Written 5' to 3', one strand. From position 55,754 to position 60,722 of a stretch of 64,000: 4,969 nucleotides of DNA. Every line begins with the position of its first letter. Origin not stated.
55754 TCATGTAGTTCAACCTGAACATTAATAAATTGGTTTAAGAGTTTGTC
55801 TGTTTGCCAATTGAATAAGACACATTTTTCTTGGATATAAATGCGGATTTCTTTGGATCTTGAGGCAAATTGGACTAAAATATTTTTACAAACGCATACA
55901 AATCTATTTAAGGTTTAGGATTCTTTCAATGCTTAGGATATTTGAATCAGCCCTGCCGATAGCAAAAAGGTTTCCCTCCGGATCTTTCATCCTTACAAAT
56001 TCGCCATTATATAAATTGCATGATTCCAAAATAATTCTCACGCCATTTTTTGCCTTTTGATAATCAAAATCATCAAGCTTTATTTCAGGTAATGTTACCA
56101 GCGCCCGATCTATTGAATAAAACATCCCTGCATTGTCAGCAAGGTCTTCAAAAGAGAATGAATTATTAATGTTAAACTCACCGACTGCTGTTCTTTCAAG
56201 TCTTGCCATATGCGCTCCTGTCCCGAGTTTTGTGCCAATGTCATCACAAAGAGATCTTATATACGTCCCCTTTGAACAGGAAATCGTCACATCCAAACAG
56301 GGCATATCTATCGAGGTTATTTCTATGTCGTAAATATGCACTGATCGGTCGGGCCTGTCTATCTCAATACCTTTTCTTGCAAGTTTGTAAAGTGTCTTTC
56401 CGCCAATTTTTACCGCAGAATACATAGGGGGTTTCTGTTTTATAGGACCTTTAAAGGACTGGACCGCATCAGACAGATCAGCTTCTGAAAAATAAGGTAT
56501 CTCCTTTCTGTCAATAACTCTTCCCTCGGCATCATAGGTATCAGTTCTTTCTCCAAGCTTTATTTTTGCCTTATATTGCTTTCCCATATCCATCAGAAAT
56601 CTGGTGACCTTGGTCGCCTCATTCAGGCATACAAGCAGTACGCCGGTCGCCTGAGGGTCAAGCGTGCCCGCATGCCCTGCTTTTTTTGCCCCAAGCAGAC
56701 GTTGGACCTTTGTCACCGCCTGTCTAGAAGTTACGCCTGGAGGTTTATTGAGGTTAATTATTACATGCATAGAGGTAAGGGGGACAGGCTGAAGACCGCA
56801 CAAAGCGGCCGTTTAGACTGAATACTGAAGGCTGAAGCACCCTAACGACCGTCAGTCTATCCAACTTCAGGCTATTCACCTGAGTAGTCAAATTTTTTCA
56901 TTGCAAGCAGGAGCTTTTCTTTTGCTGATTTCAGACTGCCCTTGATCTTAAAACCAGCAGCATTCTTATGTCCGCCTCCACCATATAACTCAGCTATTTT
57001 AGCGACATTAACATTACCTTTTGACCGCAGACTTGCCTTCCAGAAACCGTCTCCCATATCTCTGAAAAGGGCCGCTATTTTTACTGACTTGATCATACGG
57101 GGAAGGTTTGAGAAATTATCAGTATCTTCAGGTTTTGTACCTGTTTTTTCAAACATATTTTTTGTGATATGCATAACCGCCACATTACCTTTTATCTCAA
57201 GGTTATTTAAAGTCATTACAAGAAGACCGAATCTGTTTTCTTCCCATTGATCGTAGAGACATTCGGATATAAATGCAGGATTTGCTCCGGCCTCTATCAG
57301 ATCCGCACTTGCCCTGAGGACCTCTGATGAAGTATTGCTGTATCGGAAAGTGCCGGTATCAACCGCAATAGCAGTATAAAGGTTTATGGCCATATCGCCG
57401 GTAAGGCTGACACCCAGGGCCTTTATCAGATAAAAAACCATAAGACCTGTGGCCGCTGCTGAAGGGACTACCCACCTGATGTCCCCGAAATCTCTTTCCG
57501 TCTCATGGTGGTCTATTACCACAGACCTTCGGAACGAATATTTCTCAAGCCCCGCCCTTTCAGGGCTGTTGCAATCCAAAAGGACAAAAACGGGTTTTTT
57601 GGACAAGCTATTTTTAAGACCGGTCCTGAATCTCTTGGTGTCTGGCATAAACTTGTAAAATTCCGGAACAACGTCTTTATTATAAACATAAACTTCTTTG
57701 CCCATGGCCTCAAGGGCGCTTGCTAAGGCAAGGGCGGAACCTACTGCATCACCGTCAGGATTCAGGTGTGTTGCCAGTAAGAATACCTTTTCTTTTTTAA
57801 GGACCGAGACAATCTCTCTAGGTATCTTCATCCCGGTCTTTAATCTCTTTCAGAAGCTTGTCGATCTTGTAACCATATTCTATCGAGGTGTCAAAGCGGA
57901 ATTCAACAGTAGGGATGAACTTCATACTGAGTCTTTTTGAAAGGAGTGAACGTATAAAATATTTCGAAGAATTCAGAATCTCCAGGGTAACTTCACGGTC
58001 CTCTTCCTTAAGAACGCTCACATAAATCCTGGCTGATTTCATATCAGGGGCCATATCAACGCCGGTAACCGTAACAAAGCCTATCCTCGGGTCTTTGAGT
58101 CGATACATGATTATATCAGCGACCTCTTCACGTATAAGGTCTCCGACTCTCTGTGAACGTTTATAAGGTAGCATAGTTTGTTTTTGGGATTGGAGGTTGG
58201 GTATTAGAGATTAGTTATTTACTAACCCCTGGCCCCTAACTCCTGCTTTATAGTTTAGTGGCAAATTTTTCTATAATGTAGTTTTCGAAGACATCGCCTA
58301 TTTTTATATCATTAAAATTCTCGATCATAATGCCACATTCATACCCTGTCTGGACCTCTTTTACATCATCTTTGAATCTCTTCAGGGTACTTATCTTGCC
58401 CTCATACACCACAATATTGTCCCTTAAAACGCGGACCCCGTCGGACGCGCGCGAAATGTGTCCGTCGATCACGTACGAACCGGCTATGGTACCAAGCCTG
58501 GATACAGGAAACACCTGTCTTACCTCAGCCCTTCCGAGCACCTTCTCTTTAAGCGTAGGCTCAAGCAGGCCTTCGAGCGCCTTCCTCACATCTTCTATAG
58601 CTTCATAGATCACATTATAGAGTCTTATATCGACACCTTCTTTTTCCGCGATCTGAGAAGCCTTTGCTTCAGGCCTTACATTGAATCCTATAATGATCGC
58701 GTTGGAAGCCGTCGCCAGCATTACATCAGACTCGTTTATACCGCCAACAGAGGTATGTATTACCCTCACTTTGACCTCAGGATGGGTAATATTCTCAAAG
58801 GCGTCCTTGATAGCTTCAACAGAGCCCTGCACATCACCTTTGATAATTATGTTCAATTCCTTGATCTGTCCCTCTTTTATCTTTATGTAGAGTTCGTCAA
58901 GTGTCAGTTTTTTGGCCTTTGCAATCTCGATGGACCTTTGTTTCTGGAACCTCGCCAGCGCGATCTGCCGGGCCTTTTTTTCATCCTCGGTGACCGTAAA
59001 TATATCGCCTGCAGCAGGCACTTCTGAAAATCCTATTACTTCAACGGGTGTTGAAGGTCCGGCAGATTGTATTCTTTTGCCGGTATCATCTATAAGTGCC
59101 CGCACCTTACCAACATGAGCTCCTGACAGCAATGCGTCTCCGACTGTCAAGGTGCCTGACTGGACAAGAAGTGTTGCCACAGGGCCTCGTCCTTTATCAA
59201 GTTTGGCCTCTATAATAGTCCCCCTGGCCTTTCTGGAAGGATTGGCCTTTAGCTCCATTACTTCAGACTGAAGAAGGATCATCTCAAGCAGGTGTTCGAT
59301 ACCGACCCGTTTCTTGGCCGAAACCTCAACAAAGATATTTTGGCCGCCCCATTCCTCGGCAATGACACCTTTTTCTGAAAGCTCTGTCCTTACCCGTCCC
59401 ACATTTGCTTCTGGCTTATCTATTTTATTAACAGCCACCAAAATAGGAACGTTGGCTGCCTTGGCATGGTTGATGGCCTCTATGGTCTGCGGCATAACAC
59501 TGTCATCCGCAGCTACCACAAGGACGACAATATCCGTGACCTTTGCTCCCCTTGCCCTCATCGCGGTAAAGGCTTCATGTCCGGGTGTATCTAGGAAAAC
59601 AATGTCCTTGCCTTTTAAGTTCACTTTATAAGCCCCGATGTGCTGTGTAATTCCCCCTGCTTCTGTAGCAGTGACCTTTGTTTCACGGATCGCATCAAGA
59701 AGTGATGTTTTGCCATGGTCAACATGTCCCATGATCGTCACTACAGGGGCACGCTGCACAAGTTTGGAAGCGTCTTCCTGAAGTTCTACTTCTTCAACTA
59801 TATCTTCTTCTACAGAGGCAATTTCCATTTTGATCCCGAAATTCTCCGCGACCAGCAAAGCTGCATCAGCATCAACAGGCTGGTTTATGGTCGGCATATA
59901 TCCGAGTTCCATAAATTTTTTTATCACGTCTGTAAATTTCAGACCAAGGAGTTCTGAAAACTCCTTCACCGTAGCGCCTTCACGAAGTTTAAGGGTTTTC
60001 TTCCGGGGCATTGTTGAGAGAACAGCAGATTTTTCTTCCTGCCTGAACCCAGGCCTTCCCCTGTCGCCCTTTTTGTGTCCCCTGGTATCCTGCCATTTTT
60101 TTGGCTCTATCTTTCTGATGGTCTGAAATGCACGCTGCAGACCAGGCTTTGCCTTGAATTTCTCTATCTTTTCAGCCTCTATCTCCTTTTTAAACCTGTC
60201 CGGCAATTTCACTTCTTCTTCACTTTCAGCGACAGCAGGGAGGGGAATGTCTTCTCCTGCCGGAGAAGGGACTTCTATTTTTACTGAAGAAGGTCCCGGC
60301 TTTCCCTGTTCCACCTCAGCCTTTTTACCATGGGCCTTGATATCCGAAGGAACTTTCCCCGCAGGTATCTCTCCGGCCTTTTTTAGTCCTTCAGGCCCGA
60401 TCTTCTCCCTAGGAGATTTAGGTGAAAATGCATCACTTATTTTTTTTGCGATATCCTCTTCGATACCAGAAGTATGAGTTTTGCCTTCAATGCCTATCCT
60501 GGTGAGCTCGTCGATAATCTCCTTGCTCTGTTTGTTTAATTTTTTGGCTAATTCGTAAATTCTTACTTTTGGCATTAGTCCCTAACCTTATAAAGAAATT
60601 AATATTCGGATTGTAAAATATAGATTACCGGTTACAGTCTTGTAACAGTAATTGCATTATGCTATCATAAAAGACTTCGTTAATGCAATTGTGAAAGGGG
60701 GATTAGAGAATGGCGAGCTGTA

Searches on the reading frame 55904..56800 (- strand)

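Call 60: search_protein_families(library=ncbifam, proteins=[window:55904-56800:-], max_evalue=1e-10)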
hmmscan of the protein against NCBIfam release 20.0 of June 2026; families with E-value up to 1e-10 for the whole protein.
window:55904-56800:- (298 aa): 3 families
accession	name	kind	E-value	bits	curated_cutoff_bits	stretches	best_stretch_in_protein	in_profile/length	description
TIGR00431.1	TruB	equivalog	7.4e-75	251.2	151.45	1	13-220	3-210/210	tRNA pseudouridine(55) synthase TruB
NF003280.0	PRK04270.1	equivalog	7.8e-44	149.7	242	1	12-225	31-209/323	RNA-guided pseudouridylation complex pseudouridine synthase subunit Cbf5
TIGR00425.1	CBF5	equivalog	8.9e-39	133.5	238.15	1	14-233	36-219/322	RNA-guided pseudouridylation complex pseudouridine synthase subunit Cbf5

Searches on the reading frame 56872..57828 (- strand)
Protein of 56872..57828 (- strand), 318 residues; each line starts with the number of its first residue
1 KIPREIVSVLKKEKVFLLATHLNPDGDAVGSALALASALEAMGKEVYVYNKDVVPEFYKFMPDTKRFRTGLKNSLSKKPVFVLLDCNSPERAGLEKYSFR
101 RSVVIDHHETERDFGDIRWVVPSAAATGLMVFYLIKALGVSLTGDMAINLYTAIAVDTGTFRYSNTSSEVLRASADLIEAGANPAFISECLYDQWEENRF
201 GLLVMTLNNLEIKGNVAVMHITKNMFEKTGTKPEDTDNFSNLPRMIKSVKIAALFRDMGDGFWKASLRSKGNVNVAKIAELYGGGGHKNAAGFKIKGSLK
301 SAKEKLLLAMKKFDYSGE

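Call 60: search_protein_families(library=ncbifam, proteins=[window:56872-57828:-], max_evalue=1e-10)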
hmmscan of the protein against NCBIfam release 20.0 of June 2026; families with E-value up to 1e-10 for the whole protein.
window:56872-57828:- (318 aa): 2 families
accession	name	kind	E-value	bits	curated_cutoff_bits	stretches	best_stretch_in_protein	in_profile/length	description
NF053633.1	OlncasPapPhNrnA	equivalog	6e-33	114.1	350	1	5-296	8-299/317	bifunctional oligoribonuclease/PAP phosphatase NrnA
NF011110.0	PRK14538.1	equivalog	2e-12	46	707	1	76-315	444-682/838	putative bifunctional signaling protein/50S ribosomal protein L9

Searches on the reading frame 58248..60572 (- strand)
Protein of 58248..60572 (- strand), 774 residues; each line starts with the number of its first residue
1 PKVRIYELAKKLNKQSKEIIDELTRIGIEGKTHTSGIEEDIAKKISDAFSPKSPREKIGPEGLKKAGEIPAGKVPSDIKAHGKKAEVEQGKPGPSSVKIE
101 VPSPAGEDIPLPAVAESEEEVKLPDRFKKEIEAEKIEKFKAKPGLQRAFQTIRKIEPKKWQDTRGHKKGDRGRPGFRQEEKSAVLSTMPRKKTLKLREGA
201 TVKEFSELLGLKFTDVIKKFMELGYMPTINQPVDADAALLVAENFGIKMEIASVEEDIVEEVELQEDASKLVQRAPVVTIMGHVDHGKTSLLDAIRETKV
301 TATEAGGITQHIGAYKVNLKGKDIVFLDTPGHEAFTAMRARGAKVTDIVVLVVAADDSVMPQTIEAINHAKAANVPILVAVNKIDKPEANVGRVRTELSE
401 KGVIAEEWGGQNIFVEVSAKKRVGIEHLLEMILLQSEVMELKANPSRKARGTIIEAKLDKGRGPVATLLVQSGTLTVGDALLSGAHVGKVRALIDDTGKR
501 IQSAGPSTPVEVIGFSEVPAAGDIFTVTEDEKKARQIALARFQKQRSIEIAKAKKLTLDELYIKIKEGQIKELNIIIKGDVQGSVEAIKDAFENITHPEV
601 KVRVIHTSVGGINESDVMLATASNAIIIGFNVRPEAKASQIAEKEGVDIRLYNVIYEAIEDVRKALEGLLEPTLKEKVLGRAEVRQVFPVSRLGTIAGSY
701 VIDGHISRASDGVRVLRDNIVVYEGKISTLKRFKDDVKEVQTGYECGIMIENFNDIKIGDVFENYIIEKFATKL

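Call 60: search_protein_families(library=ncbifam, proteins=[window:58248-60572:-], max_evalue=1e-10)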
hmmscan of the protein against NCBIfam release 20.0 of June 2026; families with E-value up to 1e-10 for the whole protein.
window:58248-60572:- (774 aa): 19 families
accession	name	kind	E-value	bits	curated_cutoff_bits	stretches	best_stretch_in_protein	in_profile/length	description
TIGR00487.1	IF-2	equivalog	7.9e-260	863.6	424.4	1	191-769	3-581/587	translation initiation factor IF-2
NF003078.0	PRK04004.1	equivalog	1.5e-57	195.6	468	2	272-386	8-140/598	translation initiation factor IF-2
TIGR00491.2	aIF-2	equivalog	2.1e-48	165.2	554.75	2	274-386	3-133/591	translation initiation factor IF-2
NF011418.0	PRK14845.1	equivalog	2.4e-42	144.8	756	2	289-386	475-590/1049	translation initiation factor IF-2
TIGR00231.1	small_GTP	domain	3.9e-35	121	42.5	1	276-432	4-162/164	GTP-binding protein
TIGR00475.1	selB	equivalog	2.6e-24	85.8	242.25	1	278-492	3-222/581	selenocysteine-specific translation elongation factor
TIGR01393.1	lepA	equivalog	1e-17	63.7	533.9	1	279-481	7-222/595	translation elongation factor 4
NF009381.0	PRK12740.1-5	subfamily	6.8e-15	54.5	583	1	271-400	29-152/692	elongation factor G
TIGR03680.1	eif2g_arch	equivalog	3.3e-14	52.9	514.5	1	322-442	81-200/407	translation initiation factor IF-2 subunit gamma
TIGR01394.1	TypA_BipA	equivalog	4.7e-14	51.5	757.3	1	278-398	4-140/594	translational GTPase TypA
NF003077.0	PRK04000.1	equivalog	6.9e-14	51.8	315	0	322-449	85-211/412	translation initiation factor IF-2 subunit gamma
NF009373.0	PRK12736.1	subfamily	1.2e-13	50.6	452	1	278-481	15-243/394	elongation factor Tu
NF012153.1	tet_protect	equivalog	9.6e-13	47.2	775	1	271-400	20-143/614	tetracycline resistance ribosomal protection protein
NF009372.0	PRK12735.1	subfamily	1.9e-12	46.7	479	1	278-480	15-244/396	elongation factor Tu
TIGR00484.1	EF-G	equivalog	2.6e-12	45.7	659.4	1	305-401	58-154/691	elongation factor G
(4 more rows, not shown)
